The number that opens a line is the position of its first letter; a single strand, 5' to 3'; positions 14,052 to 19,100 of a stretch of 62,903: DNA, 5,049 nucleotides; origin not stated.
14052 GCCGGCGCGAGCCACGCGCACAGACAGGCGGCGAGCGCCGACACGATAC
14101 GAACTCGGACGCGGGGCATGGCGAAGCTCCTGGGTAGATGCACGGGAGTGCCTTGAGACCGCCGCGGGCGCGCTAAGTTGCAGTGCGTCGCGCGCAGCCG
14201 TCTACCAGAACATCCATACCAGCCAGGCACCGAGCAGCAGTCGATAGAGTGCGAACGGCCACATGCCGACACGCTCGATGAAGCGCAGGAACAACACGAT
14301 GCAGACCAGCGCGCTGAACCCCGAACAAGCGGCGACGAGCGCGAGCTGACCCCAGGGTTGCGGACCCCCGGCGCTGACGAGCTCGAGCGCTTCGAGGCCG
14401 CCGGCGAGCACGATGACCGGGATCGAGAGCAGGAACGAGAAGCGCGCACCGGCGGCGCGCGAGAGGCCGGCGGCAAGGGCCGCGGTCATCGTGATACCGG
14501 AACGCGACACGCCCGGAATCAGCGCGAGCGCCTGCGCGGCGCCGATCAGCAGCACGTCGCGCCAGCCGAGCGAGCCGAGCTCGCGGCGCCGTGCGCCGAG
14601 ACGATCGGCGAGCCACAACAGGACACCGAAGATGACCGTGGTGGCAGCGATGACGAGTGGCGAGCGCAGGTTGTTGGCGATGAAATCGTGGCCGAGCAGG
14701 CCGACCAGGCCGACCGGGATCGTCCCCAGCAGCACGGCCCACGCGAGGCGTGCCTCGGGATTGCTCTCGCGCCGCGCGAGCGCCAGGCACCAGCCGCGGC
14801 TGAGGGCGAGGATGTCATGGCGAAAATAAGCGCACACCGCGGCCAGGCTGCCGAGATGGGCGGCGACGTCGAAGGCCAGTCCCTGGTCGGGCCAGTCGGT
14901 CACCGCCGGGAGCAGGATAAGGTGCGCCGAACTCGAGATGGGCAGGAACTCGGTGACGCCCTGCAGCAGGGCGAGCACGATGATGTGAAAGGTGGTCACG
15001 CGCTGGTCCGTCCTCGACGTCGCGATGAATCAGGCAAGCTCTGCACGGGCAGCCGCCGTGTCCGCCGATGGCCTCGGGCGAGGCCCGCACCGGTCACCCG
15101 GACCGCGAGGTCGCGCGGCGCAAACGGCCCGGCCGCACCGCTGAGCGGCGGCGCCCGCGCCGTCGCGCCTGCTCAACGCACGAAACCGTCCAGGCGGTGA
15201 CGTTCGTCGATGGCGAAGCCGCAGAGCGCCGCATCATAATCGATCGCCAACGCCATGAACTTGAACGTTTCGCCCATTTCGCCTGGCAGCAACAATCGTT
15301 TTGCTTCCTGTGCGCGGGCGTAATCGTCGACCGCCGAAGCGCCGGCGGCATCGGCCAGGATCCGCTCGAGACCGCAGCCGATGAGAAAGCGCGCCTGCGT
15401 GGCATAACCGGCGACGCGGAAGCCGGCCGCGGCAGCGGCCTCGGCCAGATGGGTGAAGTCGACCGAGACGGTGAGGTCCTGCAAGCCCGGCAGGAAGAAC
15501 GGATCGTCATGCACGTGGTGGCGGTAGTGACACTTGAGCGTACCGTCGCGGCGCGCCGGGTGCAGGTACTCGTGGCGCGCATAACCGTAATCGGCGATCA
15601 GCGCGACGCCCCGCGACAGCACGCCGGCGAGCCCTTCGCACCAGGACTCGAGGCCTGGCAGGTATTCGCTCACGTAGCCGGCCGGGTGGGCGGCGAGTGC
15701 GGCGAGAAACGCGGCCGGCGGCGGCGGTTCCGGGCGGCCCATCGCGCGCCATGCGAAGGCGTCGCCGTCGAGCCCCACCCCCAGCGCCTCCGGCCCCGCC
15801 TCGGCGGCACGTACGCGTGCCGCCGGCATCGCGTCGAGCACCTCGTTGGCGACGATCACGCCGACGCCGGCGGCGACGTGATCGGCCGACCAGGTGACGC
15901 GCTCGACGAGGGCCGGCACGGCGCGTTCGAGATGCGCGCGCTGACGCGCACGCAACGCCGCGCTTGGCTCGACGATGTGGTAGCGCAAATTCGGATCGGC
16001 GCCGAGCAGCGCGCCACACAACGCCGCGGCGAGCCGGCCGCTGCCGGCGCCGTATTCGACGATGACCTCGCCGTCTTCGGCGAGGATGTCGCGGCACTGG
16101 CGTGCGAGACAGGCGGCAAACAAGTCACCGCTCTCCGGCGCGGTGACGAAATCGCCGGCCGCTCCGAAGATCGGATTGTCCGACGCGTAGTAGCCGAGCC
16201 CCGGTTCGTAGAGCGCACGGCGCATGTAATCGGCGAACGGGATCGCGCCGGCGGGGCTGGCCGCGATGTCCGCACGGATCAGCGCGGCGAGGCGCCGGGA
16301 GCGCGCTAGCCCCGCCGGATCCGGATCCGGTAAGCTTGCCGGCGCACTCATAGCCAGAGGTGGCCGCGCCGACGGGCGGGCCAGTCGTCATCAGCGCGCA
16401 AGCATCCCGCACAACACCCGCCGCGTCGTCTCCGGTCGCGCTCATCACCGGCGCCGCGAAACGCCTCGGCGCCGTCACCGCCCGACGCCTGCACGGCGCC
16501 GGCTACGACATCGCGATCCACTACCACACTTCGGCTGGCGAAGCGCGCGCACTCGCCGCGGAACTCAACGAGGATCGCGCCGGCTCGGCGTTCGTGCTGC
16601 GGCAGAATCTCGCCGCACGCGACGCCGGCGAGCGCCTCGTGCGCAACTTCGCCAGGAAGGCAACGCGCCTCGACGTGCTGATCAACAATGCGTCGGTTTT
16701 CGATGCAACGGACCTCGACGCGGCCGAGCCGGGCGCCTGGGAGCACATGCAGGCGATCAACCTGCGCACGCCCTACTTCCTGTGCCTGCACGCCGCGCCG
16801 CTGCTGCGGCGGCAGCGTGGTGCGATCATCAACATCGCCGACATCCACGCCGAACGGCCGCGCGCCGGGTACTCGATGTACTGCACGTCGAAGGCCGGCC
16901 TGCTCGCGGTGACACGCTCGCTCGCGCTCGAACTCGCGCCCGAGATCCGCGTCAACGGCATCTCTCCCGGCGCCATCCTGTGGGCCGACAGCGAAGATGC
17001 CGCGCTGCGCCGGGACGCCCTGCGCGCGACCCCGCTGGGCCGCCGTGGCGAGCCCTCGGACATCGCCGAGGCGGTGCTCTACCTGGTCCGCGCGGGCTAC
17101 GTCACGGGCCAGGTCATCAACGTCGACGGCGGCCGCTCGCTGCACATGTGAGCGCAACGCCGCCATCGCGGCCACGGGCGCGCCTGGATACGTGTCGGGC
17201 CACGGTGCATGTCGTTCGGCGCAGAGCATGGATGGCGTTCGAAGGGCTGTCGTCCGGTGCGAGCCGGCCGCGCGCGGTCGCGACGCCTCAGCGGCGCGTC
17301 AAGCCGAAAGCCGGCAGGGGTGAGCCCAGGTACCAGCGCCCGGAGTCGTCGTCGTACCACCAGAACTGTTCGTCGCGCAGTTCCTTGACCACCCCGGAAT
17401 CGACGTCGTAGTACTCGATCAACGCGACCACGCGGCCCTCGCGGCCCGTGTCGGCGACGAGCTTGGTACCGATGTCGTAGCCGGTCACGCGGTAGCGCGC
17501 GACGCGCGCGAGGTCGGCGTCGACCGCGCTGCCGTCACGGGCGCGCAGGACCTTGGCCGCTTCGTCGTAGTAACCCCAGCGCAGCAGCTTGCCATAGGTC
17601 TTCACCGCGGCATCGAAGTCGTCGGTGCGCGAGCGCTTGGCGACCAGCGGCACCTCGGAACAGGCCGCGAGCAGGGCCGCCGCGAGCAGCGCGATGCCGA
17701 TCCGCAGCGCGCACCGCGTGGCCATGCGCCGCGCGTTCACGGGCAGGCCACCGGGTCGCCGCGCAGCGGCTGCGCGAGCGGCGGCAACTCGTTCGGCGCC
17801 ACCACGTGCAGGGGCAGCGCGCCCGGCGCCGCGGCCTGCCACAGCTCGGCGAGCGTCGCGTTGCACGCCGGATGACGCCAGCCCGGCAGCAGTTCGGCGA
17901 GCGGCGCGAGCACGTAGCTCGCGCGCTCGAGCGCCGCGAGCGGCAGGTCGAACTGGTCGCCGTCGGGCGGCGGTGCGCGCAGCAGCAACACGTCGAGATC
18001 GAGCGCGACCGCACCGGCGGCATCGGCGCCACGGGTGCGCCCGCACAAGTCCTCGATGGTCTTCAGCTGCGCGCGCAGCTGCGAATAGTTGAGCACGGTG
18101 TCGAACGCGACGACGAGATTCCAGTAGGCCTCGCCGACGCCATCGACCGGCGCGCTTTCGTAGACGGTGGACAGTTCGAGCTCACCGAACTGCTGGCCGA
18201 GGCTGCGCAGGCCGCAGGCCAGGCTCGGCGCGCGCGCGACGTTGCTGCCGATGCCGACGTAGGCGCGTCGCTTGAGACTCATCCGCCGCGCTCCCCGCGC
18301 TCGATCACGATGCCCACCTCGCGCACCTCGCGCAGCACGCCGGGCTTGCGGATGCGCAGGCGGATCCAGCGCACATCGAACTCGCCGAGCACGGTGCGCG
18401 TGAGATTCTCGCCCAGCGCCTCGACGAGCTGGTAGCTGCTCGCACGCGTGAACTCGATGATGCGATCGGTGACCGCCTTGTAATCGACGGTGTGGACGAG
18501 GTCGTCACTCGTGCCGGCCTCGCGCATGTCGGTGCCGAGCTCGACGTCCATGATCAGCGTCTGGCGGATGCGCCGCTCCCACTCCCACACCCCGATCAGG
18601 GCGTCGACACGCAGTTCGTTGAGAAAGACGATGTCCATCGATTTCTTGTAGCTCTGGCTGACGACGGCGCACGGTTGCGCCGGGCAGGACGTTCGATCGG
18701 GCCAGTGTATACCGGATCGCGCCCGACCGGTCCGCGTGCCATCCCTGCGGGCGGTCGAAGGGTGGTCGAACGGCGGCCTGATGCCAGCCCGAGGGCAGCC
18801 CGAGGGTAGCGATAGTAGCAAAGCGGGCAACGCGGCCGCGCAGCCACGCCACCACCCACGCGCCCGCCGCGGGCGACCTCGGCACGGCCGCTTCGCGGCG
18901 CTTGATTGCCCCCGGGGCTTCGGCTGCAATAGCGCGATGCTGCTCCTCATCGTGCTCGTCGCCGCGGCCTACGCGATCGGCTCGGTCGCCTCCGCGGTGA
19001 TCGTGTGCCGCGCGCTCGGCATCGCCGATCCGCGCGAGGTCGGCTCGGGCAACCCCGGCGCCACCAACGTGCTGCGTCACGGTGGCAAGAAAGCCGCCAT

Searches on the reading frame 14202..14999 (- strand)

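Call 31: search_protein_families(library=ncbifam, proteins=[window:14202-14999:-], max_evalue=1e-10)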
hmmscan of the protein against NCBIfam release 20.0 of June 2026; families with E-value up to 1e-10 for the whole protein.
window:14202-14999:- (265 aa): 12 families
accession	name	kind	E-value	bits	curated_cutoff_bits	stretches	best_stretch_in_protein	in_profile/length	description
NF001393.0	PRK00281.2-4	equivalog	3.8e-111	370.8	284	1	1-264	1-264/266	undecaprenyl-diphosphate phosphatase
NF001394.0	PRK00281.2-5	equivalog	3.8e-73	246.4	311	1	2-262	7-273/281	undecaprenyl-diphosphate phosphatase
TIGR00753.1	undec_PP_bacA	equivalog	2.5e-68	230.5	217.5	1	7-257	2-255/255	undecaprenyl-diphosphatase UppP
NF001392.0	PRK00281.2-1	equivalog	1.9e-66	224.4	308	1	1-263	5-271/280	undecaprenyl-diphosphate phosphatase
NF001390.0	PRK00281.1-4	equivalog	1.1e-52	179.2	260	1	3-264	6-266/272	undecaprenyl-diphosphate phosphatase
NF001397.0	PRK00281.3-4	equivalog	2.5e-52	178.2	363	1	1-259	1-273/281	undecaprenyl-diphosphate phosphatase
NF001389.0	PRK00281.1-2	equivalog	5.1e-51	173.6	262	1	3-261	6-261/272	undecaprenyl-diphosphate phosphatase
NF001395.0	PRK00281.3-1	equivalog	1.4e-43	149.4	394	2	138-260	177-299/306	undecaprenyl-diphosphate phosphatase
NF001388.0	PRK00281.1-1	equivalog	4.1e-42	144.6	362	1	5-264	9-272/273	undecaprenyl-diphosphate phosphatase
NF001391.0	PRK00281.1-5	equivalog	1.8e-39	135.8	293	1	4-263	7-272/279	undecaprenyl-diphosphate phosphatase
NF001398.0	PRK00281.3-5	equivalog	1.3e-24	87.5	354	1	4-201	5-206/278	undecaprenyl-diphosphate phosphatase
NF001396.0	PRK00281.3-3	equivalog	1.8e-23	83.8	382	1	4-261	5-261/264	undecaprenyl-diphosphate phosphatase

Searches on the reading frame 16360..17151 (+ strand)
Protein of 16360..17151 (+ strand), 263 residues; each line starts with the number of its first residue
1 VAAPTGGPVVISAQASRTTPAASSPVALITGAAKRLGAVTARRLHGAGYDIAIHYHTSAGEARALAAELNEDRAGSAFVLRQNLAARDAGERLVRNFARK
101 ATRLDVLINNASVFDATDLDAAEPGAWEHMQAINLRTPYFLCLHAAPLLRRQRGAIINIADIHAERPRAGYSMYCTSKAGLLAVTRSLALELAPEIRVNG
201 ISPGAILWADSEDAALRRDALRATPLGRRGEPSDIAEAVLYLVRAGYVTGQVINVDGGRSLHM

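Call 31: search_protein_families(library=ncbifam, proteins=[window:16360-17151:+], max_evalue=1e-10)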
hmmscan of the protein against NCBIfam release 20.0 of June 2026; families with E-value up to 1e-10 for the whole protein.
window:16360-17151:+ (263 aa): 179 families (the best 25 are shown)
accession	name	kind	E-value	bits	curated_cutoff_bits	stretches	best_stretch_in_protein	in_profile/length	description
NF006598.0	PRK09135.1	equivalog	2.2e-91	305.9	288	1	22-262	4-248/249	pteridine reductase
NF006597.0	PRK09134.1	equivalog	3.7e-59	200.1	281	1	20-261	8-249/261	SDR family oxidoreductase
NF005559.1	PRK07231.1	subfamily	2.9e-47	161.3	215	1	25-260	5-248/249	glucose 1-dehydrogenase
TIGR02685.1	pter_reduc_Leis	equivalog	2.2e-46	158.1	321.7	1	24-261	1-264/267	pteridine reductase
NF009466.0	PRK12826.1-2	subfamily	1.7e-42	145.6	222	1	25-260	4-245/248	3-oxoacyl-ACP reductase FabG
TIGR01830.1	3oxo_ACP_reduc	equivalog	9.4e-42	143.4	297.75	1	27-258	1-237/239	3-oxoacyl-[acyl-carrier-protein] reductase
NF005066.0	PRK06483.1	equivalog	3.5e-41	141.2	249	1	26-261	7-238/239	dihydromonapterin reductase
NF009468.0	PRK12826.1-4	equivalog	6.5e-41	140.7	318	1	25-261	8-249/256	SDR family oxidoreductase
NF004200.0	PRK05653.1-5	equivalog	1.6e-39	135.9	273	1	27-258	5-240/242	3-oxoacyl-ACP reductase FabG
NF052558.1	MBtsdlDhBudC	equivalog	1.8e-39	135.8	270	1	26-260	5-242/250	meso-2,3-butanediol dehydrogenase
NF004199.0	PRK05653.1-4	equivalog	2.4e-39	135.4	301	1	26-258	7-244/247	3-oxoacyl-ACP reductase FabG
NF012208.0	SDR_dihy_bifunc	exception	4.4e-39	134.4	325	1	27-261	1-233/233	bifunctional dihydropteridine reductase/dihydrofolate reductase TmpR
NF009384.0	PRK12743.1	equivalog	6.2e-39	133.8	264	1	23-260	5-248/258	SDR family oxidoreductase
NF005067.0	PRK06484.1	equivalog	1.8e-38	132.4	713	1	22-259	7-251/524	short chain dehydrogenase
NF047420.2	EF_P_mod_YmfI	equivalog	5.5e-38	131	238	1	27-258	2-234/236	elongation factor P 5-aminopentanone reductase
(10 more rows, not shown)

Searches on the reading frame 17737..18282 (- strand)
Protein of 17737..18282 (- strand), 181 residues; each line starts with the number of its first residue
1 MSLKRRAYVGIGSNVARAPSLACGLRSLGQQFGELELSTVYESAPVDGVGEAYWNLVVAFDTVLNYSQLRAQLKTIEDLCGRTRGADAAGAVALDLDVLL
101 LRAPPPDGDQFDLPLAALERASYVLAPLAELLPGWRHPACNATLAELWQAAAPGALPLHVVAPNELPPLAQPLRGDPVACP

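Call 31: search_protein_families(library=ncbifam, proteins=[window:17737-18282:-], max_evalue=1e-10)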
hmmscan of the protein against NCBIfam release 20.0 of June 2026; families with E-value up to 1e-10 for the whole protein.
window:17737-18282:- (181 aa): 2 families
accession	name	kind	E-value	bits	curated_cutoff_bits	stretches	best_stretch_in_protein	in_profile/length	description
TIGR01498.1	folK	equivalog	2.3e-17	63.3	54.1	1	7-133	1-128/128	2-amino-4-hydroxy-6-hydroxymethyldihydropteridine diphosphokinase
NF010692.0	PRK14092.1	equivalog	6.5e-16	58.5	234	1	4-145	7-152/163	2-amino-4-hydroxy-6-hydroxymethyldihydropteridine diphosphokinase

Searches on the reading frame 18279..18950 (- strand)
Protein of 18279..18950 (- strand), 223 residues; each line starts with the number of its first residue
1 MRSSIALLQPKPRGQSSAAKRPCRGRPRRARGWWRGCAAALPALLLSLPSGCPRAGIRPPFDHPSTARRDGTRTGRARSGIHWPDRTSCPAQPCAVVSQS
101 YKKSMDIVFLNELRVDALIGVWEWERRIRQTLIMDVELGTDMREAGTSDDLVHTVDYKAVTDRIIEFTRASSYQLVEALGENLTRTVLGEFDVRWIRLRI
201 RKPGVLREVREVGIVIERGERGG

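Call 31: search_protein_families(library=ncbifam, proteins=[window:18279-18950:-], max_evalue=1e-10)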
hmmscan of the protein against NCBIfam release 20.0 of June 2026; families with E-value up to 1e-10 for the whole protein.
window:18279-18950:- (223 aa): 4 families
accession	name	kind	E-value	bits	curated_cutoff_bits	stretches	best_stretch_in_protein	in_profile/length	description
NF008614.0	PRK11593.1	equivalog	1.9e-29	102.4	184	1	105-221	1-117/119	bifunctional dihydroneopterin aldolase/7,8-dihydroneopterin epimerase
TIGR00526.1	folB_dom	domain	2.3e-27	95.6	45.05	1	105-221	1-120/122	FolB domain-containing protein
TIGR00525.1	folB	equivalog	7.7e-22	78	72.15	1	108-218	3-116/116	dihydroneopterin aldolase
NF008418.0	PRK11245.1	equivalog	2.2e-12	47.1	152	1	103-215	3-115/121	dihydroneopterin triphosphate 2'-epimerase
